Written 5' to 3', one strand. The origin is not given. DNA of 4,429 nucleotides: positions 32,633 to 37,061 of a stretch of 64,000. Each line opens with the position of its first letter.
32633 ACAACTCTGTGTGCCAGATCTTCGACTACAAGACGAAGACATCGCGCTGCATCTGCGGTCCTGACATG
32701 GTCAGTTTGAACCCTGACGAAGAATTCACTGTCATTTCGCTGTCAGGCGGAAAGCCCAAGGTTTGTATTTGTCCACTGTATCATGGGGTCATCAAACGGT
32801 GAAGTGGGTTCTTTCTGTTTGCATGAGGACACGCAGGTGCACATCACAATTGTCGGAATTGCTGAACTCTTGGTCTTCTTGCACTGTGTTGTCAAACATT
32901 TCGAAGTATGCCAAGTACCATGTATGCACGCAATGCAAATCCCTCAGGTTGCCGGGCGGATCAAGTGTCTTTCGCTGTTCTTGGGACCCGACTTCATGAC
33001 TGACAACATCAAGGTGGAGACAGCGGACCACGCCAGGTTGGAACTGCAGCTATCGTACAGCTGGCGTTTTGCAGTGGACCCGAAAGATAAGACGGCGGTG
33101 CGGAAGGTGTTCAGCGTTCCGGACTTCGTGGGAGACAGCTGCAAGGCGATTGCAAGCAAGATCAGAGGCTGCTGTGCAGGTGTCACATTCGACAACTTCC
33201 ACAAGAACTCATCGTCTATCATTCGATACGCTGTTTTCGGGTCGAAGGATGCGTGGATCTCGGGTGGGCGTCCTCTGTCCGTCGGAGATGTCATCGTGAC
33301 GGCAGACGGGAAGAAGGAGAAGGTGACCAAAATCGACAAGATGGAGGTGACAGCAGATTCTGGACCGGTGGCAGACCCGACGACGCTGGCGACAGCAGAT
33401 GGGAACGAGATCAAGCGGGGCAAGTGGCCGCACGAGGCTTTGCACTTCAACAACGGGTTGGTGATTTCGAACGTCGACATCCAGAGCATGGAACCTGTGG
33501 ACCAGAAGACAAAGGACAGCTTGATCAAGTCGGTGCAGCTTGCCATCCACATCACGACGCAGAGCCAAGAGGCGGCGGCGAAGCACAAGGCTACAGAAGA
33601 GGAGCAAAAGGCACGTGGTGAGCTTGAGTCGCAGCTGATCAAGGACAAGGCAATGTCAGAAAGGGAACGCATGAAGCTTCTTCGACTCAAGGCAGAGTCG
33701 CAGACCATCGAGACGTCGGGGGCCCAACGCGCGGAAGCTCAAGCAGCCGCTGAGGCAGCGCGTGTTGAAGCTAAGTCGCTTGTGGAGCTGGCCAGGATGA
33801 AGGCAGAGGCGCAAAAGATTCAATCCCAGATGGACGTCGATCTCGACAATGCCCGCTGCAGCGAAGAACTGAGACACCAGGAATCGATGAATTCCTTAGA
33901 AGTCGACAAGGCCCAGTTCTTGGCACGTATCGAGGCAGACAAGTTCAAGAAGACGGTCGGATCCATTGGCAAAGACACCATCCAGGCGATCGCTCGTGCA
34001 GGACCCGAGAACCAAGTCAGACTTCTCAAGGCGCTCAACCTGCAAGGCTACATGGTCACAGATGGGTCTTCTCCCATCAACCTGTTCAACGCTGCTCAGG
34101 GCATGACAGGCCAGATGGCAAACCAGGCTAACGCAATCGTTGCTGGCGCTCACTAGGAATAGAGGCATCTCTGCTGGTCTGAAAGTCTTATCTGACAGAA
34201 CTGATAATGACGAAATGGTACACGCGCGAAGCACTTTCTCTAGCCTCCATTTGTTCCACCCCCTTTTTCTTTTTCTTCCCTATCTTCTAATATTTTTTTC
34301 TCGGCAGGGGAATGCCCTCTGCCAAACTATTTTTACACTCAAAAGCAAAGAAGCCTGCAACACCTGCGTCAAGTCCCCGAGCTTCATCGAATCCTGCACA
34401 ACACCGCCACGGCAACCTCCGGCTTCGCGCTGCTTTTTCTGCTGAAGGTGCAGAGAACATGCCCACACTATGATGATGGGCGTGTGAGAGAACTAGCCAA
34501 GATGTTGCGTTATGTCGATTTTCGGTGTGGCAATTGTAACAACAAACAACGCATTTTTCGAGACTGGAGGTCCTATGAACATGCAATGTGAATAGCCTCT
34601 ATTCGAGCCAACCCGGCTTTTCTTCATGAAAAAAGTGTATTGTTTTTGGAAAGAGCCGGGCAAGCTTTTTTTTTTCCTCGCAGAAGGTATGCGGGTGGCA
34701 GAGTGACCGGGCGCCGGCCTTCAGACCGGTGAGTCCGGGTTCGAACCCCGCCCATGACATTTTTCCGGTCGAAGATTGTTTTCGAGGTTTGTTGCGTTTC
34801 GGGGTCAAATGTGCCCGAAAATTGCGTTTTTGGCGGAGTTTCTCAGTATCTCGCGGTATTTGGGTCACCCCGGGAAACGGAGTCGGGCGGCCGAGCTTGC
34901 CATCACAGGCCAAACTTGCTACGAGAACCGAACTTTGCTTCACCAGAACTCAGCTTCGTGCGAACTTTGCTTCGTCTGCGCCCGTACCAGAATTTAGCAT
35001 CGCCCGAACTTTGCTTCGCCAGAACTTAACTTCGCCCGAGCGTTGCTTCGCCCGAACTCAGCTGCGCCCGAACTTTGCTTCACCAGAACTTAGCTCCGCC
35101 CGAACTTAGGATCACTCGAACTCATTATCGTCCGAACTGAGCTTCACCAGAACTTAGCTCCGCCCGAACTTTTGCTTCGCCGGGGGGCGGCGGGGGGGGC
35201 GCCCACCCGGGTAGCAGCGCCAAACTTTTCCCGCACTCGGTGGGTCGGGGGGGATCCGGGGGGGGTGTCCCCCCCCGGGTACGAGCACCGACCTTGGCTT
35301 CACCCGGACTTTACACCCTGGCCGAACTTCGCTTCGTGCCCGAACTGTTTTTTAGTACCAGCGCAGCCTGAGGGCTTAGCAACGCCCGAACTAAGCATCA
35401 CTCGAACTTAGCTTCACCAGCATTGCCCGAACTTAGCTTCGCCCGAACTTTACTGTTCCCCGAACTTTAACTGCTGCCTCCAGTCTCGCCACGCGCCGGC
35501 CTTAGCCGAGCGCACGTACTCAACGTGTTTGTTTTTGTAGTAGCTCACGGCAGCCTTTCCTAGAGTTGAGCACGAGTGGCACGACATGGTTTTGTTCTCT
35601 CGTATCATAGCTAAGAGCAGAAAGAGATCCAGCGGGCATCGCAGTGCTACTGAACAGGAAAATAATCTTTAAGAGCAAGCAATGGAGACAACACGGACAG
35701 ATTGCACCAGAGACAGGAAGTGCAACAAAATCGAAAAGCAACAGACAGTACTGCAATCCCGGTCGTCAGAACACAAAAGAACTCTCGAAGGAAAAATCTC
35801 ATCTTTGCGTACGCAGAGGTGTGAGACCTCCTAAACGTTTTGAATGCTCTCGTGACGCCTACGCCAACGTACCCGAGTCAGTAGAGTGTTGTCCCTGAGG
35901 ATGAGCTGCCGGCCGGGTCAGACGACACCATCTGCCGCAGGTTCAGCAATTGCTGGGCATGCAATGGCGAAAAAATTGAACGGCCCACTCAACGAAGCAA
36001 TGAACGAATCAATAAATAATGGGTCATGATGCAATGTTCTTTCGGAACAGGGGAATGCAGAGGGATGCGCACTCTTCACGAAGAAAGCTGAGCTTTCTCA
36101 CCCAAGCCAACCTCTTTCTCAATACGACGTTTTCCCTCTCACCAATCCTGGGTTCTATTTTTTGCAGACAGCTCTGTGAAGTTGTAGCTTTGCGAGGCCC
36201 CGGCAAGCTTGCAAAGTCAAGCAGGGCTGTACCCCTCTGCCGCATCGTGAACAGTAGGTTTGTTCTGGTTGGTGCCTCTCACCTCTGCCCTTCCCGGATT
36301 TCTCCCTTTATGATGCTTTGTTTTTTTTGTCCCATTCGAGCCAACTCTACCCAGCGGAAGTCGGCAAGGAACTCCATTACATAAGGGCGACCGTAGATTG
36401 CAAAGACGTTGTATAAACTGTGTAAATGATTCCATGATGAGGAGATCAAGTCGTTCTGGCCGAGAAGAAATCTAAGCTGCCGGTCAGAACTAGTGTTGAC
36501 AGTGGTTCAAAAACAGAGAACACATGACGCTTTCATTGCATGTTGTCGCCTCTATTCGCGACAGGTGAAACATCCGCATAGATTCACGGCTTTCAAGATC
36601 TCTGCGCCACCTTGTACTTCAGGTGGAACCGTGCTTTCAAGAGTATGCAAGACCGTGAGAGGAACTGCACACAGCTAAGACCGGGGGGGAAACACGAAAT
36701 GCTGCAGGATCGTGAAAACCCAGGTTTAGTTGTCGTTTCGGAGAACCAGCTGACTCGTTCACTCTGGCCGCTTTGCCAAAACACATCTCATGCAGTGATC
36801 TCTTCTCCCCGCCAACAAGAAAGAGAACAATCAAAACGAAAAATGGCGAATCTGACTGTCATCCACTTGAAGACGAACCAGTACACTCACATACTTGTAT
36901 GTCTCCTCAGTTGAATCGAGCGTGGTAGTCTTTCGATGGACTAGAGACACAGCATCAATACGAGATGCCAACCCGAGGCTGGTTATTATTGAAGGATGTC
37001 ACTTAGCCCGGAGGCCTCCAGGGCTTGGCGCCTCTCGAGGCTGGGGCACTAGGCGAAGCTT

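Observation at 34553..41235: Seven-kb inter-MVP spacer built from three inverted copies of a SINE-head plus minisatellite module (foldback architecture)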

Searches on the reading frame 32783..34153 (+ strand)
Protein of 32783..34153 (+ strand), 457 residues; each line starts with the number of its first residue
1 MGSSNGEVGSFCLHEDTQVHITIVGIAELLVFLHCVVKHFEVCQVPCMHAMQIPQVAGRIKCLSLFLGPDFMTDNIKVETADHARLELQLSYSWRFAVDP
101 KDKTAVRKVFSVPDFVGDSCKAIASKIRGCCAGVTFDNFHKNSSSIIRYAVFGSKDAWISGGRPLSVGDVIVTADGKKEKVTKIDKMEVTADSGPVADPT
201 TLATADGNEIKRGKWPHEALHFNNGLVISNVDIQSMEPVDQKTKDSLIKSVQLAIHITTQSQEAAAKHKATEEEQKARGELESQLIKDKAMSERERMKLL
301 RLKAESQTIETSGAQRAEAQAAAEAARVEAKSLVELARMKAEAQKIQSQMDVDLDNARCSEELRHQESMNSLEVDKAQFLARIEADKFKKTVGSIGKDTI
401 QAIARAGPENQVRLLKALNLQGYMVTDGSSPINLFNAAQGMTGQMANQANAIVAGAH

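Call 11: search_protein_families(library=pfam, proteins=[window:32783-34153:+])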
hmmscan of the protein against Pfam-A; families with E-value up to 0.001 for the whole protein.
window:32783-34153:+ (457 aa): 1 family
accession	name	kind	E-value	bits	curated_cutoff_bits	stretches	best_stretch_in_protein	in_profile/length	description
PF11978.13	MVP_shoulder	-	1.5e-42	144.8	25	1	68-156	1-89/118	Shoulder domain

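Call 14: find_homologous_proteins(query=window:32783-34153:+, max_evalue=1e-20)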
Query window:32783-34153:+ (457 aa): 1064 proteins with E <= 1e-20 among 8000 candidates; the best 120 are listed.
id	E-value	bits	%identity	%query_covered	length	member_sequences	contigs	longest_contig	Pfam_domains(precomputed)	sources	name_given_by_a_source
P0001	1.9e-155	536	67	86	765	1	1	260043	PF17795.7,PF17796.7,PF01505.24,PF11978.14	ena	-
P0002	8.0e-153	527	65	86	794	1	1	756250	PF17795.7,PF17796.7,PF01505.24,PF11978.14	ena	-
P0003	4.3e-103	364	52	85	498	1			PF17795.7,PF17796.7,PF11978.14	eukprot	eukprot:NODE_452_length_2736_cov_103.991963_g386_i0.p1 GENE.NODE_452_length_2736_cov_103.991963_g386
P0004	1.3e-100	355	49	85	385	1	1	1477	PF17795.7,PF11978.14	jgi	-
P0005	2.5e-100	355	53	52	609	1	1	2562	PF17795.7,PF17796.7,PF17794.7,PF01505.24,PF11978.14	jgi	-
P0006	4.0e-100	354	45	88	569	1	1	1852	PF17795.7,PF17796.7,PF01505.24,PF11978.14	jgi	jgi:major vault protein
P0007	5.4e-100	353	48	84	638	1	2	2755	PF17795.7,PF17796.7,PF17794.7,PF01505.24,PF11978.14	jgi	-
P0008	1.0e-99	353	48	85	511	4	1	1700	PF17795.7,PF17796.7,PF01505.24,PF11978.14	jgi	jgi:major vault protein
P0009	1.3e-99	352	50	84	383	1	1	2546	PF17795.7,PF11978.14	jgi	-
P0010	1.4e-99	352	48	85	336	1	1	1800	PF11978.14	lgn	-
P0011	2.6e-99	351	48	85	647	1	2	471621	PF17795.7,PF17796.7,PF17794.7,PF01505.24,PF11978.14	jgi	jgi:major vault protein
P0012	4.4e-99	350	52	49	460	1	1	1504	PF17795.7,PF17796.7,PF11978.14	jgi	-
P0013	4.8e-99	350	48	85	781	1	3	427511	PF17795.7,PF17796.7,PF17794.7,PF01505.24,PF11978.14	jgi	jgi:major vault protein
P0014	5.1e-99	350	49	85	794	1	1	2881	PF17795.7,PF17796.7,PF17794.7,PF01505.24,PF11978.14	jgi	jgi:major vault protein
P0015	2.8e-98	348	49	84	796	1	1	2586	PF17795.7,PF17796.7,PF17794.7,PF01505.24,PF11978.14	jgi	jgi:major vault protein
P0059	1.2e-95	339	49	86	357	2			PF17795.7,PF11978.14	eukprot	eukprot:TRINITY_DN10905_c0_g1_i1.p2 TRINITY_DN10905_c0_g1~~TRINITY_DN10905_c0_g1_i1.p2 ORF type:comp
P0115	4.1e-94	334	49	85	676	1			PF17795.7,PF17796.7,PF17794.7,PF01505.24,PF11978.14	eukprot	eukprot:NODE_382_length_2328_cov_31.077666_g355_i0.p1 GENE.NODE_382_length_2328_cov_31.077666_g355_i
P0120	5.3e-94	334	53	48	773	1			PF17795.7,PF17796.7,PF17794.7,PF01505.24,PF11978.14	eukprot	eukprot:TRINITY_DN1058_c0_g1_i2.p1 TRINITY_DN1058_c0_g1~~TRINITY_DN1058_c0_g1_i2.p1 ORF type:complet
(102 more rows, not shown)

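Call 15: find_encoding_contigs(protein=P0001, flank=10000, max_places=3)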
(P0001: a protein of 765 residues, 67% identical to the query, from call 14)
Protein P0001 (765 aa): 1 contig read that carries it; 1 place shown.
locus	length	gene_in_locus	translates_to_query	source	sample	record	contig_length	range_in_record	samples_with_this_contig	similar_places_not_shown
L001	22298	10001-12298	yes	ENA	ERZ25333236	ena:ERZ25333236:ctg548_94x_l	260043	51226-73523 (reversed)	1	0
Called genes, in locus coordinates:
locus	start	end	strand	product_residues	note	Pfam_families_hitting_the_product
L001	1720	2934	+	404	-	PF10354:BMT5-like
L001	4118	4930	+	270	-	-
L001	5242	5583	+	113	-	-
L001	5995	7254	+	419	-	PF04376:ATE_N, PF04377:ATE_C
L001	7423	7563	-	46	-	-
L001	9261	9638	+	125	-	-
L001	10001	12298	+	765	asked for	PF01505:Vault, PF17796:Vault_4, PF17795:Vault_3, PF11978:MVP_shoulder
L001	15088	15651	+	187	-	-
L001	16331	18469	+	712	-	PF06762:LMF1, PF25179:LMF1_C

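Call 16: find_encoding_contigs(protein=P0002, flank=10000, max_places=3)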
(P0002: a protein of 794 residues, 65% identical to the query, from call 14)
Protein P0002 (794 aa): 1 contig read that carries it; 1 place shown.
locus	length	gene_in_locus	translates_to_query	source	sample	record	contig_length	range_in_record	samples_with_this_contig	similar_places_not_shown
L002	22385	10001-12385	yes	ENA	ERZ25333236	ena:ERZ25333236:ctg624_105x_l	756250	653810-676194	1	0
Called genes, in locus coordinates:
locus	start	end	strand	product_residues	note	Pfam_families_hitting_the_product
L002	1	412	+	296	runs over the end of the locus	-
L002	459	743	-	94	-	-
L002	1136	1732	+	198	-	-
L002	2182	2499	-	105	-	-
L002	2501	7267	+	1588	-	-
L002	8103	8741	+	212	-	-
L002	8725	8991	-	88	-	-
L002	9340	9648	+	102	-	PF17794:Vault_2 (weak)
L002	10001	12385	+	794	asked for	PF01505:Vault, PF17796:Vault_4, PF17795:Vault_3, PF11978:MVP_shoulder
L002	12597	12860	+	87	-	-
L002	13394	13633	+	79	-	-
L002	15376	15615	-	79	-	-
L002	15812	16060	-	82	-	-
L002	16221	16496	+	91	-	-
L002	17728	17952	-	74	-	-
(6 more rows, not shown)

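Call 45: list_cluster_members(proteins=[P0003, P0059, P0115, P0120, P0001, P0002])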
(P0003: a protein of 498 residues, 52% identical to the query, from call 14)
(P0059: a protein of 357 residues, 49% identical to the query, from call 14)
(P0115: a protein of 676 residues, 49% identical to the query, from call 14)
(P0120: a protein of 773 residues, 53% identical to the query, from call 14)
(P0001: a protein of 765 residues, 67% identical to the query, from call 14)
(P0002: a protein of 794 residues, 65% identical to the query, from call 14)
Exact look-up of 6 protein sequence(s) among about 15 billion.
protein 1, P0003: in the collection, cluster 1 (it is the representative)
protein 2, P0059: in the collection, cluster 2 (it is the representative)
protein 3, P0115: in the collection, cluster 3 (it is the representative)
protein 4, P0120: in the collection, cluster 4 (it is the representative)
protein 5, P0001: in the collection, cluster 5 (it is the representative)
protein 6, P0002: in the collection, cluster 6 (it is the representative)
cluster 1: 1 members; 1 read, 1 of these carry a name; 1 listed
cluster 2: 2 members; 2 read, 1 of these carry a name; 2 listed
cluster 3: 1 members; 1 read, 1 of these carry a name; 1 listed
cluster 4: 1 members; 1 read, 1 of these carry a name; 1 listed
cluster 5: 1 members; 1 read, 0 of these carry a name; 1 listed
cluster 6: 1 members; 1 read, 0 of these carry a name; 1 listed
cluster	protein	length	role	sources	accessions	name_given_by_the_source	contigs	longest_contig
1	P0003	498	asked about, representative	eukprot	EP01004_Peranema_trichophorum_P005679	NODE_452_length_2736_cov_103.991963_g386_i0.p1 ...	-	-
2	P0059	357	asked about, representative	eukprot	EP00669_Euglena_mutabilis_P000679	TRINITY_DN10905_c0_g1_i1.p2 TRINITY_DN10905_c0_g1~~TRINITY_DN10905_c0_g1_i1.p2 ORF ...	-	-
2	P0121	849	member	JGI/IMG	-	-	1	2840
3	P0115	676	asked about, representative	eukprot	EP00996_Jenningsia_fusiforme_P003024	NODE_382_length_2328_cov_31.077666_g355_i0.p1 ...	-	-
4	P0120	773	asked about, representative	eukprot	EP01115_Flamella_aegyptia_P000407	TRINITY_DN1058_c0_g1_i2.p1 TRINITY_DN1058_c0_g1~~TRINITY_DN1058_c0_g1_i2.p1 ORF ...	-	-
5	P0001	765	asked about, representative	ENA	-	-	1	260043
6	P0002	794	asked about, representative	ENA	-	-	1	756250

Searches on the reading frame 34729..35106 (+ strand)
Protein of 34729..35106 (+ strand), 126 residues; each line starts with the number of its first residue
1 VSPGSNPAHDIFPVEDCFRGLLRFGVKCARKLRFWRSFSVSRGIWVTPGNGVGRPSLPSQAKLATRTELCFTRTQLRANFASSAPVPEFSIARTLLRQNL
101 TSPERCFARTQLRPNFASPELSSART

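Call 42: find_homologous_proteins(query=window:34729-35106:+, max_evalue=10)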
Query seq(126 aa): 10 candidates shared short words with the query, none scored E <= 10.
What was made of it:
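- A translated-ORF search also found nothing (call 42).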

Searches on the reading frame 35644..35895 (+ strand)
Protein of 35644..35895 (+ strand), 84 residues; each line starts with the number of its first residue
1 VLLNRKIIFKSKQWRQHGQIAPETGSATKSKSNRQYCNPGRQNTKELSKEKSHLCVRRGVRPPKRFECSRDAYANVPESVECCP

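Call 44: search_protein_families(library=pfam, max_evalue=1, proteins=[window:35644-35895:+])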
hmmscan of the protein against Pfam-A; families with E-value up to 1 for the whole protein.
window:35644-35895:+ (84 aa): 0 families

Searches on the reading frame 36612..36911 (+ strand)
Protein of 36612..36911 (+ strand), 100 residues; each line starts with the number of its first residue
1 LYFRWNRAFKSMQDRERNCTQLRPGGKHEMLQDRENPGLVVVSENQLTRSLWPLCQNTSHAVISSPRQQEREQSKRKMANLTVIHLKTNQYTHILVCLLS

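Call 44: search_protein_families(library=pfam, max_evalue=1, proteins=[window:36612-36911:+])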
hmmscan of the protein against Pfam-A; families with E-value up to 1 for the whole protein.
window:36612-36911:+ (100 aa): 1 family
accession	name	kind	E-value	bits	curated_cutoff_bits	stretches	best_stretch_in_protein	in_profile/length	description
PF04644.17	Motilin_ghrelin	-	0.032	14.6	23.2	0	67-83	11-27/28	Motilin/ghrelin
